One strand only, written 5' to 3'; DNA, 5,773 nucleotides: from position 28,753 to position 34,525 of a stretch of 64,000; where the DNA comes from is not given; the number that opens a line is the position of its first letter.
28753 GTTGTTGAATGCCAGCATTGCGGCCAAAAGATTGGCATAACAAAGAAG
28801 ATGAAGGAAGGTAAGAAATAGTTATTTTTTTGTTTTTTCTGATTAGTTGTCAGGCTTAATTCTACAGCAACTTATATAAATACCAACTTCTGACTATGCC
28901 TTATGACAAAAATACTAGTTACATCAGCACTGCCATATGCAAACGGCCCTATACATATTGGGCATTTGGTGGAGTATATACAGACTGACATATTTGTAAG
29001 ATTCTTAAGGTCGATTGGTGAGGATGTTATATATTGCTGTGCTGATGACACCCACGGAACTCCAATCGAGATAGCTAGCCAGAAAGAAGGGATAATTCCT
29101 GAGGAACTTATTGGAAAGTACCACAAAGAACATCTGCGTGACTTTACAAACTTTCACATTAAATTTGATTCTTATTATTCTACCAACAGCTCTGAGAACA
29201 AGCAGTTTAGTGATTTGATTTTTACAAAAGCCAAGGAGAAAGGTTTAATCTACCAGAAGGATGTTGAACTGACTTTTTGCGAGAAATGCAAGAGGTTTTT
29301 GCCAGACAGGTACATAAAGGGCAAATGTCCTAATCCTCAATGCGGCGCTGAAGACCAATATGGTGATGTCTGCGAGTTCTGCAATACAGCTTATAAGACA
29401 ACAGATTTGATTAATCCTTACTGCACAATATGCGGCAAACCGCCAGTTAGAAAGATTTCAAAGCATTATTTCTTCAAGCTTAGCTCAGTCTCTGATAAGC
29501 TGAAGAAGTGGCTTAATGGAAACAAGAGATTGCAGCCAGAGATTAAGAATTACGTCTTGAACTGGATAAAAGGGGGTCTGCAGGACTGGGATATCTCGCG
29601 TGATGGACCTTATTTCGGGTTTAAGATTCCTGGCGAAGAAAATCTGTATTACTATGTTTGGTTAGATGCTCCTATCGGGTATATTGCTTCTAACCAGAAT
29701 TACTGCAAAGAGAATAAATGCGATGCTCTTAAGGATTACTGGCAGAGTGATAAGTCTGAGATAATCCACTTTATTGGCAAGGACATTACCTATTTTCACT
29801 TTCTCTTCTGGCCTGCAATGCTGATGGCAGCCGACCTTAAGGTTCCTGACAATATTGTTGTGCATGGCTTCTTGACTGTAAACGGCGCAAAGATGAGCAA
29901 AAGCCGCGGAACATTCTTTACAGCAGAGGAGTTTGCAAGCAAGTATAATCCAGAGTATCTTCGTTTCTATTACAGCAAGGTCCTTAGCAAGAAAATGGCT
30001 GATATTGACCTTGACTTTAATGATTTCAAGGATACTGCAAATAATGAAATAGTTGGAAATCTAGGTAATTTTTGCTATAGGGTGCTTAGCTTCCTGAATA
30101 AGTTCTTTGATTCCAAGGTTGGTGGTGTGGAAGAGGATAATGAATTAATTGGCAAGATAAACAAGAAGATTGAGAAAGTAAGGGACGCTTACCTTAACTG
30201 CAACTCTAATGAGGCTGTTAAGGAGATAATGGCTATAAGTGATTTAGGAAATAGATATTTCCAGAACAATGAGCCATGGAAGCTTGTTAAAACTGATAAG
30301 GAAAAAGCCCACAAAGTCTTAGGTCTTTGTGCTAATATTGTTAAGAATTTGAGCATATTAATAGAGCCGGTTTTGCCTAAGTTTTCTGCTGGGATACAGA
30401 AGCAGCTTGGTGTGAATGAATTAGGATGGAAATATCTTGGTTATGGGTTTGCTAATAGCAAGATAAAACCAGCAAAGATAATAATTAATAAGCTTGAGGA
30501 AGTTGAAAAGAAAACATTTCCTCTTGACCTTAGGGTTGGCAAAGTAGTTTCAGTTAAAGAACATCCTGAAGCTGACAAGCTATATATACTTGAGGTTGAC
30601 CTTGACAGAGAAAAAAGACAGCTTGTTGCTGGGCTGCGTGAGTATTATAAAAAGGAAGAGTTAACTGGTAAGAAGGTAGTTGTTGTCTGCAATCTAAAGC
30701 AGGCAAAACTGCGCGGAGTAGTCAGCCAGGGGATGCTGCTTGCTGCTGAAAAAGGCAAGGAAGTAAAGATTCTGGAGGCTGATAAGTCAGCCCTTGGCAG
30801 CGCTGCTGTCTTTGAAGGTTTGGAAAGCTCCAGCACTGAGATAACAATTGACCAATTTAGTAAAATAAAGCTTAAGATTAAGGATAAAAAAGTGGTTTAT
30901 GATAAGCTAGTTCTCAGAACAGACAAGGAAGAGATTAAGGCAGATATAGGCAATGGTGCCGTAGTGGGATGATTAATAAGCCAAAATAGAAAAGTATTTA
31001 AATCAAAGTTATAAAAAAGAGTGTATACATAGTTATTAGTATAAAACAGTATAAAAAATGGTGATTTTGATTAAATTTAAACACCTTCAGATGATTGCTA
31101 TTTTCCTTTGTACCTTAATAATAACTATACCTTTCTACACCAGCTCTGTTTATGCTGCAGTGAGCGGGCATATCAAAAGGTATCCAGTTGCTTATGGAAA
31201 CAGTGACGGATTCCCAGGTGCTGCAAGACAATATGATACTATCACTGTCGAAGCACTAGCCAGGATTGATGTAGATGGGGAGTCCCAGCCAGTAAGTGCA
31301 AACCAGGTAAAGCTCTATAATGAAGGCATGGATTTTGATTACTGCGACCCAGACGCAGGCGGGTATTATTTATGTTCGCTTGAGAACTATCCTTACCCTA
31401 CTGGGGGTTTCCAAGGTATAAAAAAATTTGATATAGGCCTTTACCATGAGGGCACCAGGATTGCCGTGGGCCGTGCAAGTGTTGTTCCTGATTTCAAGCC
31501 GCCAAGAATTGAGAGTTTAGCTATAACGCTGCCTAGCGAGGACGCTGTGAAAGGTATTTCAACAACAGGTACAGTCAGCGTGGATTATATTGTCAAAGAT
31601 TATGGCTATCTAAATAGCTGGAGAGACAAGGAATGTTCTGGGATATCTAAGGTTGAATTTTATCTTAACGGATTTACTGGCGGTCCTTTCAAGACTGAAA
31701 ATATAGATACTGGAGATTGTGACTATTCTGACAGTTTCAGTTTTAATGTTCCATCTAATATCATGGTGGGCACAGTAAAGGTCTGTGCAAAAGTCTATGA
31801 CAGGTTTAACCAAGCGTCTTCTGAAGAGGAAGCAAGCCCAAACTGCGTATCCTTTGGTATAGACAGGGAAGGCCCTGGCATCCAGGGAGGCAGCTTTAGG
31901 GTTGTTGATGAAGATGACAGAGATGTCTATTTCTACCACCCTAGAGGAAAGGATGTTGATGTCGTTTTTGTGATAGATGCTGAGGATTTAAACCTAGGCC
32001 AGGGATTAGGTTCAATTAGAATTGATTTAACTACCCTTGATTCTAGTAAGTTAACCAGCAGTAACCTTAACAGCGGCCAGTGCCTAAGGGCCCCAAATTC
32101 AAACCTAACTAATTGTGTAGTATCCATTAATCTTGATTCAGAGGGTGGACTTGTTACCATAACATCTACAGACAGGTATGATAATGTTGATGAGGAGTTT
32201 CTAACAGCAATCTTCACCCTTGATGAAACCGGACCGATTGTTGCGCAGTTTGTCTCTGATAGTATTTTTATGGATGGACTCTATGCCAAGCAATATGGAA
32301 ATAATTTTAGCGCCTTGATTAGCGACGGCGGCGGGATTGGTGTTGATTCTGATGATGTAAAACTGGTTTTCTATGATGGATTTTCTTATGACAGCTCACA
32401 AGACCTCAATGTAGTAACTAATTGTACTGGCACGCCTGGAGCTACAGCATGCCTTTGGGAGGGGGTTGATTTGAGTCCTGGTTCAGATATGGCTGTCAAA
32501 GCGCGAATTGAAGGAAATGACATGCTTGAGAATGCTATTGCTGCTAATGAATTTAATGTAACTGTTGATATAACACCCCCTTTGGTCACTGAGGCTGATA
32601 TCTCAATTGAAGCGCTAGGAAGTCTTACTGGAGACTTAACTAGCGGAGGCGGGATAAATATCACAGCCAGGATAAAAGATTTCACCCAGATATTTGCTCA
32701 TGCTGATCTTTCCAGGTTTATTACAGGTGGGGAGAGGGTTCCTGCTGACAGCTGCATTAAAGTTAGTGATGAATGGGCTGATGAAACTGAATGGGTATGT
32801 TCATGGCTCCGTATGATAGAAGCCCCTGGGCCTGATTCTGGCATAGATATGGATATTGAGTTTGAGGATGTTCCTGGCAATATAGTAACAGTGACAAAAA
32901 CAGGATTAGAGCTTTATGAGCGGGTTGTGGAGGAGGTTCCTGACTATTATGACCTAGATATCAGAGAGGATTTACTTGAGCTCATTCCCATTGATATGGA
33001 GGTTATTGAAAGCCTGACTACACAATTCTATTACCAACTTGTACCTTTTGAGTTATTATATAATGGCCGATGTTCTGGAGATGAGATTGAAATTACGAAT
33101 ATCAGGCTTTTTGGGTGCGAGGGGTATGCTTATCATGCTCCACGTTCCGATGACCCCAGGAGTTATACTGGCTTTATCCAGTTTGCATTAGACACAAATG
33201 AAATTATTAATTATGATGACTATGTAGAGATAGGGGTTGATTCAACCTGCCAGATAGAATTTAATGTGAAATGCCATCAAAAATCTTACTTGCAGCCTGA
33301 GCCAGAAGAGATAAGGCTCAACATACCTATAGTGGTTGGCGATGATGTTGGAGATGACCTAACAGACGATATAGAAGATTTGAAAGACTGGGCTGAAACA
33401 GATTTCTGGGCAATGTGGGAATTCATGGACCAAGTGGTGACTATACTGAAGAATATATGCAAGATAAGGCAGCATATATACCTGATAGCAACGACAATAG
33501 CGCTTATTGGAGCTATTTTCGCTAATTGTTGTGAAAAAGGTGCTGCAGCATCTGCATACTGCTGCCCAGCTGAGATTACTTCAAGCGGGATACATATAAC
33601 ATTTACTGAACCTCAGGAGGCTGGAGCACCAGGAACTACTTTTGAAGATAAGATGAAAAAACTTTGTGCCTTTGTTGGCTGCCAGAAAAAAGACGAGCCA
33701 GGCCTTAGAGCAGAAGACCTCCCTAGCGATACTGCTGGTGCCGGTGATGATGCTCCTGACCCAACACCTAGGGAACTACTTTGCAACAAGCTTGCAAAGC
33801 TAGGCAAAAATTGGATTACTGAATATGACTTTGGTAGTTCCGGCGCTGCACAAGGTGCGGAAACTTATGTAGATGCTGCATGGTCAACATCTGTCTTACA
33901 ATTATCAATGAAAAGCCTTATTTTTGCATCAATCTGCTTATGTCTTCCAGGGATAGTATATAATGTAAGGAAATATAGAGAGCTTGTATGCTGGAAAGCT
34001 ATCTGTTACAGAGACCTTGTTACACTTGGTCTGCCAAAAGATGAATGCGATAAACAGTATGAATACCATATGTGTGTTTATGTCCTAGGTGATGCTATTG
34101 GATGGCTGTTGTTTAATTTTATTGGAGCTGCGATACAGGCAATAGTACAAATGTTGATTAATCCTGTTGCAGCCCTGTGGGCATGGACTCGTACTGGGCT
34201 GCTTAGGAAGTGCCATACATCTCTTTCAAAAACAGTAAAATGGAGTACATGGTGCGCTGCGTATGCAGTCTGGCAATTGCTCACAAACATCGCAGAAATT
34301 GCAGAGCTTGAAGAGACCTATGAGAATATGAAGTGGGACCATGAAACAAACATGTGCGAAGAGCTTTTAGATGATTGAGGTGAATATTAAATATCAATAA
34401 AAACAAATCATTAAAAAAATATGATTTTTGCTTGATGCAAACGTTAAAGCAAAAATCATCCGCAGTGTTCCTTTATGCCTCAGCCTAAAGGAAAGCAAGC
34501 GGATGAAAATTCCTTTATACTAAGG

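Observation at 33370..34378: Family A C-terminal domain: conserved Cys-rich, multi-helix membrane module with invariant C-(L/V)-(P/S)-G-(I/V)-(V)-Y-N core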

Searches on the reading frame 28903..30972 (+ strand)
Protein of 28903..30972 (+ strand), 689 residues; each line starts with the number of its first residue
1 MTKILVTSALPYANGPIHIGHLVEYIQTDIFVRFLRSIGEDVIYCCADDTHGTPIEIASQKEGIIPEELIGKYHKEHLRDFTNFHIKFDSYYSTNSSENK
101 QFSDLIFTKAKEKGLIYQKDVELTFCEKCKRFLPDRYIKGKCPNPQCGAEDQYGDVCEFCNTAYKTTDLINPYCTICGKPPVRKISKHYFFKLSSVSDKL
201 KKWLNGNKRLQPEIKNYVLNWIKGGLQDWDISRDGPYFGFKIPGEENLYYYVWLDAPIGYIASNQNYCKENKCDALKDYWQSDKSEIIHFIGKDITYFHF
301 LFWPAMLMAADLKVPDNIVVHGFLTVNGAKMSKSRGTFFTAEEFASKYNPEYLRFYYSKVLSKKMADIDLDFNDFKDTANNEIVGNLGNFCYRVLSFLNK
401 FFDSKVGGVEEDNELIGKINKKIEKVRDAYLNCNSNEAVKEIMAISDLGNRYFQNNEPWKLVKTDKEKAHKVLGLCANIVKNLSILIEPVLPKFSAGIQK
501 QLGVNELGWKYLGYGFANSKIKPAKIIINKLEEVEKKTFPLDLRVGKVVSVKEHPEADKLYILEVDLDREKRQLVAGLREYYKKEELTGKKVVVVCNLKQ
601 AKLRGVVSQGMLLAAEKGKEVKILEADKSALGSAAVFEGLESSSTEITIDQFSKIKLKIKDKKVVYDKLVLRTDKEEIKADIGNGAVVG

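Call 8: search_protein_families(library=pfam, proteins=[window:28903-30972:+], max_evalue=0.01)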
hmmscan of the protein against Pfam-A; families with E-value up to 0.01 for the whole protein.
window:28903-30972:+ (689 aa): 8 families
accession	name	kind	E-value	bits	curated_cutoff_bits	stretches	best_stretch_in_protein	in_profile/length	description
PF09334.17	tRNA-synt_1g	-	6.1e-148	493.2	20.1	1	4-395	1-391/391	tRNA synthetases class I (M)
PF01588.26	tRNA_bind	-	3.2e-31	107.7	27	1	543-630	1-91/96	Putative tRNA binding domain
PF00133.28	tRNA-synt_1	-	1.6e-20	73.7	22.7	2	9-243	30-244/414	tRNA synthetases class I (I, L, M and V)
PF19303.5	Anticodon_3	-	3.1e-14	53.6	23.5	1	410-510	9-109/152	Anticodon binding domain of methionyl tRNA ligase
PF01406.26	tRNA-synt_1e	-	6.2e-13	49.2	27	2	287-364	209-287/301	tRNA synthetases class I (C) catalytic domain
PF08264.19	Anticodon_1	-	1.9e-08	34.7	25.1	1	412-499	1-87/148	Anticodon-binding domain of tRNA ligase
PF01921.24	tRNA-synt_1f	-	3e-08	33.4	27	1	315-371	267-323/360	tRNA synthetases class I (K)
PF08317.16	Spc7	-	0.0041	16.9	34.5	1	330-430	74-173/196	Spc7 kinetochore protein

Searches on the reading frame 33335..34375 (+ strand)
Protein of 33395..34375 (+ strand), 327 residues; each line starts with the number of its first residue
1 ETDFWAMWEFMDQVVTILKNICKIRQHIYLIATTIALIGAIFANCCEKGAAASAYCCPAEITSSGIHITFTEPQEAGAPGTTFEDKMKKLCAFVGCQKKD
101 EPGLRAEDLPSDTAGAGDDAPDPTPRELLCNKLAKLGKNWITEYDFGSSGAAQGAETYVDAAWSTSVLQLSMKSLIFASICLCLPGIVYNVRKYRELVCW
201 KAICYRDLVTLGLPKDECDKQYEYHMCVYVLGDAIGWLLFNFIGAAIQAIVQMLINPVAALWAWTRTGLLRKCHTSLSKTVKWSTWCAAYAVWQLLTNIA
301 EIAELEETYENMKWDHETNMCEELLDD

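Call 11: find_homologous_proteins(query=window:33395-34375:+, max_evalue=0.001)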
Query window:33395-34375:+: 2897 candidates shared short words with the query, none scored E <= 0.001.

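Call 17: find_related_loci(query=A1, collection=genome_contigs, flank=10000)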
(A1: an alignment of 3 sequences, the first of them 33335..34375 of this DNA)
Query A1 (347 aa) in genome_contigs; peptide patterns used: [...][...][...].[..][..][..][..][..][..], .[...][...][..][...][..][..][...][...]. (x = any residue, [..] = any of these).
160 stretches matched a pattern; 12 encode a relative of the query (tblastn E <= 1e-3); 12 distinct loci.
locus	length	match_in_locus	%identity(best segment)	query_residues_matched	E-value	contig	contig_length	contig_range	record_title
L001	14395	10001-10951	24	7-347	1e-20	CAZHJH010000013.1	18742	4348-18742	MAG TPA_asm: uncultured Methanosarcinales archaeon isolate SRP050083_co7_604 genome assembly, contig: NODE_2316_length_1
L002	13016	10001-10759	27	7-281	3e-20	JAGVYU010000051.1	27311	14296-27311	Candidatus Woesearchaeota archaeon isolate RIFCSPHIGHO2_01_FULL_47_16 rifcsphigho2_01_scaffold_3773, whole genome shotgu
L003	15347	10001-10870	25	4-294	3e-14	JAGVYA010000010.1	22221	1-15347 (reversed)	Candidatus Woesearchaeota archaeon isolate RIFCSPLOWO2_01_FULL_35_20 rifcsplowo2_01_scaffold_15483, whole genome shotgun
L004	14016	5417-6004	29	166-347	2e-12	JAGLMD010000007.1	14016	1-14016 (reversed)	MAG: Nanoarchaeota archaeon isolate RS_5_44 ROV157_5.bin.44.fa_7, whole genome shotgun sequence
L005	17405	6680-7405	25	4-281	7e-12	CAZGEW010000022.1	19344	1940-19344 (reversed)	MAG TPA_asm: uncultured Methanosarcinales archaeon isolate binchicken_co144_1089 genome assembly, contig: NODE_5855_leng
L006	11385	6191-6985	24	4-283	6e-12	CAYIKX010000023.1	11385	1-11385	MAG TPA_asm: uncultured Methanosarcinales archaeon isolate ERP119705_co20_50 genome assembly, contig: NODE_6724_length_1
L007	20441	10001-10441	28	194-344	8e-12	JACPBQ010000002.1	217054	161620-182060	MAG: Candidatus Woesearchaeota archaeon isolate NC_groundwater_261_Ag_S-0.2um_40_15 S5_GD2017_2_S2_scaffold_35, whole ge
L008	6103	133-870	25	4-283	1e-11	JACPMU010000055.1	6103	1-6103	MAG: Candidatus Woesearchaeota archaeon isolate NC_groundwater_557_Ag_S-0.1um_39_8 S35_SO-1_scaffold_206381, whole genom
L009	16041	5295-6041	24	92-346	1e-11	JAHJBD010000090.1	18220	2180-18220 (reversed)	MAG: Nanoarchaeota archaeon isolate Modern_marine.mb.241 Modern_marine.mb.241_k141_1218766, whole genome shotgun sequenc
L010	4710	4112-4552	26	194-344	2e-11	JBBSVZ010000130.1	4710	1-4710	MAG: Nanoarchaeota archaeon isolate H43-bin159_1 H43_bin159_1_000000000130, whole genome shotgun sequence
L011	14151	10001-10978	20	4-344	6e-8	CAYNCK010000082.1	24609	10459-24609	MAG TPA_asm: uncultured Methanosarcinales archaeon isolate binchicken_co203_103 genome assembly, contig: k141_1730527, w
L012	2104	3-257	31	213-277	1e-4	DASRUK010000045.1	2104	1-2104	MAG TPA_asm: Candidatus Nanoarchaeia archaeon isolate SMAG_U8018 k141_1716333, whole genome shotgun sequence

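Call 65: search_protein_families(library=pfam, proteins=[L007:1176-2585:+, L001:1281-3818:+, L001:3819-5186:-, L003:757-2154:-, L005:524-2434:+, L009:6195-7535:+, L009:11411-13144:-, L004:7605-9023:+, L004:11514-12842:+, L011:254-1690:-], max_evalue=0.001)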
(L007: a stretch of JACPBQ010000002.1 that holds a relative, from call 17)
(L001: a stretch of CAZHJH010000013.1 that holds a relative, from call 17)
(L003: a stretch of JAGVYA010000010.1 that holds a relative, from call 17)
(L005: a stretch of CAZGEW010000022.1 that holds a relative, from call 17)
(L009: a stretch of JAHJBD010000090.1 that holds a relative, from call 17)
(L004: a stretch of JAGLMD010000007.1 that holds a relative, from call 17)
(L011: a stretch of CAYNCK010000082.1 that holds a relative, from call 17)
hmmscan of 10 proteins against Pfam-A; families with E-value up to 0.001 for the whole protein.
L007:1176-2585:+ (469 aa): 0 families

L001:1281-3818:+ (845 aa): 1 family
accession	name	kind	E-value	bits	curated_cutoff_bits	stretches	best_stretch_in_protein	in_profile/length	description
PF11617.13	Cu-binding_MopE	-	3e-09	37.4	27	1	751-768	14-30/30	Putative metal-binding motif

L001:3819-5186:- (455 aa): 1 family
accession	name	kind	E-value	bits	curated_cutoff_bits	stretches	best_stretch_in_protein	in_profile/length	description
PF00656.27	Peptidase_C14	-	1e-08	35.6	21.4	1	243-362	17-139/233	Caspase domain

L003:757-2154:- (465 aa): 6 families
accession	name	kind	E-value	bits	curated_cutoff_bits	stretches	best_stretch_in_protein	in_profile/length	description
PF01406.26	tRNA-synt_1e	-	6.9e-115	384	27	1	16-317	2-300/301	tRNA synthetases class I (C) catalytic domain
PF09334.17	tRNA-synt_1g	-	6.6e-14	51.9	20.1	2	36-147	13-125/391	tRNA synthetases class I (M)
PF09190.17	DALR_2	-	1.4e-12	48.4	22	1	352-409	1-57/57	DALR domain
PF01921.24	tRNA-synt_1f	-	8.6e-09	35.2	27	1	261-344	273-351/360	tRNA synthetases class I (K)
PF23493.1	CysS_C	-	4e-07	30.5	23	1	415-461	4-50/51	Cysteinyl-tRNA ligase anticodon binding domain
PF00133.28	tRNA-synt_1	-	6.3e-05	22.3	22.7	0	227-308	332-413/414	tRNA synthetases class I (I, L, M and V)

L005:524-2434:+ (636 aa): 0 families

L009:6195-7535:+ (446 aa): 2 families
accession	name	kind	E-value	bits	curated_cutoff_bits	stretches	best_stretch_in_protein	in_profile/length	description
PF13749.12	HATPase_c_4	-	8.1e-21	74.3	26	1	279-358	1-83/89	Putative ATP-dependent DNA helicase recG C-terminal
PF04326.19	SLFN_AlbA_2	-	4.2e-20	72.9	25.3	1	14-117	1-118/118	Schlafen, AlbA_2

L009:11411-13144:- (577 aa): 0 families

L004:7605-9023:+ (472 aa): 5 families
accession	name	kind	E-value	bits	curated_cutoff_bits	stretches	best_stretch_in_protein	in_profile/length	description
PF04326.19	SLFN_AlbA_2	-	2.2e-19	70.5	25.3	1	48-148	4-118/118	Schlafen, AlbA_2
PF13749.12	HATPase_c_4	-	3.5e-19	69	26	1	316-384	3-74/89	Putative ATP-dependent DNA helicase recG C-terminal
PF13412.12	HTH_24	-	2.8e-07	30.4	21.9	1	414-459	3-48/48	Winged helix-turn-helix DNA-binding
PF01047.28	MarR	-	7.6e-06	26.2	24.6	1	413-460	2-49/59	MarR family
PF08279.18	HTH_11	-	0.00084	19.6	25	0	416-457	2-44/55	HTH domain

L004:11514-12842:+ (442 aa): 4 families
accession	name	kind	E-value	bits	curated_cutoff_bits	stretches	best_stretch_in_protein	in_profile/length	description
PF04326.19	SLFN_AlbA_2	-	4.5e-19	69.6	25.3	1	14-116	1-117/118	Schlafen, AlbA_2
PF13749.12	HATPase_c_4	-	8.3e-19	67.8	26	1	285-364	3-85/89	Putative ATP-dependent DNA helicase recG C-terminal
PF13412.12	HTH_24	-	2.2e-08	34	21.9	1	383-429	2-48/48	Winged helix-turn-helix DNA-binding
PF08279.18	HTH_11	-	0.00016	21.9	25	1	386-427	2-44/55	HTH domain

L011:254-1690:- (478 aa): 6 families
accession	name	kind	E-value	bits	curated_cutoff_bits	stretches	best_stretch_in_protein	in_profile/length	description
PF01406.26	tRNA-synt_1e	-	2.6e-120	401.8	27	1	23-325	2-300/301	tRNA synthetases class I (C) catalytic domain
PF09334.17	tRNA-synt_1g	-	7.2e-16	58.4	20.1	2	42-152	12-122/391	tRNA synthetases class I (M)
PF09190.17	DALR_2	-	4.9e-12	46.7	22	1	366-422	2-57/57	DALR domain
PF00133.28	tRNA-synt_1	-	2.9e-08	33.3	22.7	1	232-316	329-413/414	tRNA synthetases class I (I, L, M and V)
PF01921.24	tRNA-synt_1f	-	1e-07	31.7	27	1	121-336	142-340/360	tRNA synthetases class I (K)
PF23493.1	CysS_C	-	1.6e-07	31.7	23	1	427-474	3-50/51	Cysteinyl-tRNA ligase anticodon binding domain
